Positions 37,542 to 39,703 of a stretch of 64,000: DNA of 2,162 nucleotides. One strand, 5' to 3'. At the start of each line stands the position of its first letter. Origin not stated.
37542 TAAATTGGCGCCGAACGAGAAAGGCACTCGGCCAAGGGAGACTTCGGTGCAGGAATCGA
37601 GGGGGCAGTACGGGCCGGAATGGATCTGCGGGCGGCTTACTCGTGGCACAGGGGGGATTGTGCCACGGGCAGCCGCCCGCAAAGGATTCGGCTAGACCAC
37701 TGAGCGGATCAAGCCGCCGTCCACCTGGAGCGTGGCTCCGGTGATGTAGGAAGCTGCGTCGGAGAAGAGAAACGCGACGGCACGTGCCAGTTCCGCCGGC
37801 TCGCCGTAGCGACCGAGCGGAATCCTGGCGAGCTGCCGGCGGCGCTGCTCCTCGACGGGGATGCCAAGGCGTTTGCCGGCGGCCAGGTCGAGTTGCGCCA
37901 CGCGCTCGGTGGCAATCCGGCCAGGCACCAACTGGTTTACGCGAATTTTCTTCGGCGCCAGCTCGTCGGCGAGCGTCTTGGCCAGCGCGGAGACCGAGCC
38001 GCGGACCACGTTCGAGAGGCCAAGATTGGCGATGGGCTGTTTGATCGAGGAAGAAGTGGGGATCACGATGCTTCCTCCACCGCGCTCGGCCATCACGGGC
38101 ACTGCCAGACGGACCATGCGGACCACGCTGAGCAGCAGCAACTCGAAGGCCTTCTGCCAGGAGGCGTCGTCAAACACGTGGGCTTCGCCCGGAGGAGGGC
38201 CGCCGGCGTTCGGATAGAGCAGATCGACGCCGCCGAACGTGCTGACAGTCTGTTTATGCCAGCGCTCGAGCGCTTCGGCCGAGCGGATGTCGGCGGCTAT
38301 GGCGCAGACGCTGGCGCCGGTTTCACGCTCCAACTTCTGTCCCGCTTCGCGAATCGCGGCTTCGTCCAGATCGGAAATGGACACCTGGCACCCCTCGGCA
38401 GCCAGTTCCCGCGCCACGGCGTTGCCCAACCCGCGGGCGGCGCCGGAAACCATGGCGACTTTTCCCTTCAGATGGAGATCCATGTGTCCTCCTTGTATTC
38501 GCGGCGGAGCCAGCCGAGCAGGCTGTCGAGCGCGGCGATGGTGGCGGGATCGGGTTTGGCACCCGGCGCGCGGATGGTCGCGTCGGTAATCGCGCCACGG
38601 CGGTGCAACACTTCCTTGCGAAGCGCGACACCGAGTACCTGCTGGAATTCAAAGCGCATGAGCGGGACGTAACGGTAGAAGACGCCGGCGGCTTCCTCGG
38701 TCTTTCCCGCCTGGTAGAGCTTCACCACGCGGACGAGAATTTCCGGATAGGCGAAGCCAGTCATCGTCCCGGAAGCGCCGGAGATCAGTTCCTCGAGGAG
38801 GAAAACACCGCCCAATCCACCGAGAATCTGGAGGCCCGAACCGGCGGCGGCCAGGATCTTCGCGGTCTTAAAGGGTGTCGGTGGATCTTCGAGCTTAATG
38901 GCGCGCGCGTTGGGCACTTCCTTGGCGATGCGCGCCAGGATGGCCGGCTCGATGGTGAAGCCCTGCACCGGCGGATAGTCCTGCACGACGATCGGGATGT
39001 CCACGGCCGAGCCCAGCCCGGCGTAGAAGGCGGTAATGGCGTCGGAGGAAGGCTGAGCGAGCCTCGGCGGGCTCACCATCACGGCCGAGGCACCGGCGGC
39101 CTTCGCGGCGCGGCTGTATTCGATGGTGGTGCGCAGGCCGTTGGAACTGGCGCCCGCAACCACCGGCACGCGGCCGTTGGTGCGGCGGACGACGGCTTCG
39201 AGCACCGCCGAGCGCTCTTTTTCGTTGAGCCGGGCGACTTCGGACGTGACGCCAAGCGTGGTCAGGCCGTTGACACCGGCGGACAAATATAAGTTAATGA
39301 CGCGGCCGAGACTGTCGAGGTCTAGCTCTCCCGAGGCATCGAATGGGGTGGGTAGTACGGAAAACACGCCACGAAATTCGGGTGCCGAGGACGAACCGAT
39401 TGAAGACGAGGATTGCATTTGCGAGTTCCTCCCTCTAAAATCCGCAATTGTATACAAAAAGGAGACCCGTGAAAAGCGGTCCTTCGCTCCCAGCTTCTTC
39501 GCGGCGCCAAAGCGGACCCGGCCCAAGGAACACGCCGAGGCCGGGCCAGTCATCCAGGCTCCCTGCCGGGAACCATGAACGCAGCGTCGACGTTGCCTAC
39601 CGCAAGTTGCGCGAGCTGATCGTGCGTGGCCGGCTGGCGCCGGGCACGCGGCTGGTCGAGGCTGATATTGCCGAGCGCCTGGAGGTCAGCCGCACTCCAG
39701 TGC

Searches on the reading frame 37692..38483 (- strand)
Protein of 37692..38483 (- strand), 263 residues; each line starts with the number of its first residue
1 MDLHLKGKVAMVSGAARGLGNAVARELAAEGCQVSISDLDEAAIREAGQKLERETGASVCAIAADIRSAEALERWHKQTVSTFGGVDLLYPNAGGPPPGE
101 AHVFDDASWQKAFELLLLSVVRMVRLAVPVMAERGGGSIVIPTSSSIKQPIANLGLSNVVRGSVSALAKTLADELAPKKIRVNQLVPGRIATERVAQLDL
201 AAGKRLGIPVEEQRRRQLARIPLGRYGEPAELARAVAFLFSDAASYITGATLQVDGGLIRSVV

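Call 9: search_protein_families(library=pfam, proteins=[window:37692-38483:-], max_evalue=0.001)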
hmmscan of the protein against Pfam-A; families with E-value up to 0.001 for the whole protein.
window:37692-38483:- (263 aa): 4 families
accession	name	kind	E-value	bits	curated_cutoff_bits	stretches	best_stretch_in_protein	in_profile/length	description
PF13561.12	adh_short_C2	-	5.6e-54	183.7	27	1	14-258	1-235/236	Enoyl-(Acyl carrier protein) reductase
PF00106.31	adh_short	-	8.4e-39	133.5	26.6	1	8-198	1-190/195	short chain dehydrogenase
PF23441.1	SDR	-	8e-05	22.6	27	1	57-258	61-255/258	SDR-like rossmann domain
PF08659.16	KR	-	0.00042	20.7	22.6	0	11-86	4-82/180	KR domain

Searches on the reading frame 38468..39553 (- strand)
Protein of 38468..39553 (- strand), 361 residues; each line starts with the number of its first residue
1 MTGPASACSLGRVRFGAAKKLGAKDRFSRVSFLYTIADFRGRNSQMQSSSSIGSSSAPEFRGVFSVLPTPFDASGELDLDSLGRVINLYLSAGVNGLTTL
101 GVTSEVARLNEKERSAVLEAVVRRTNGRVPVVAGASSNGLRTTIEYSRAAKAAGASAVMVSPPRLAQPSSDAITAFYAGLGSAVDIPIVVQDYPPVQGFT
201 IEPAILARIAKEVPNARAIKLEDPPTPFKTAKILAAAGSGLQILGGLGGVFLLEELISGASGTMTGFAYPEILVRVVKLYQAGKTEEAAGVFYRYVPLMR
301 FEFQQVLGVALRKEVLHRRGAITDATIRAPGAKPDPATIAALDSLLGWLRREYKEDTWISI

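Call 9: search_protein_families(library=pfam, proteins=[window:38468-39553:-], max_evalue=0.001)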
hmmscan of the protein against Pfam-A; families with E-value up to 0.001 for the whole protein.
window:38468-39553:- (361 aa): 1 family
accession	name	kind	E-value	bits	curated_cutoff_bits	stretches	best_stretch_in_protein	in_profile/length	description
PF00701.28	DHDPS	-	2.8e-35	121.9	22.1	1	60-331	2-271/289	Dihydrodipicolinate synthetase family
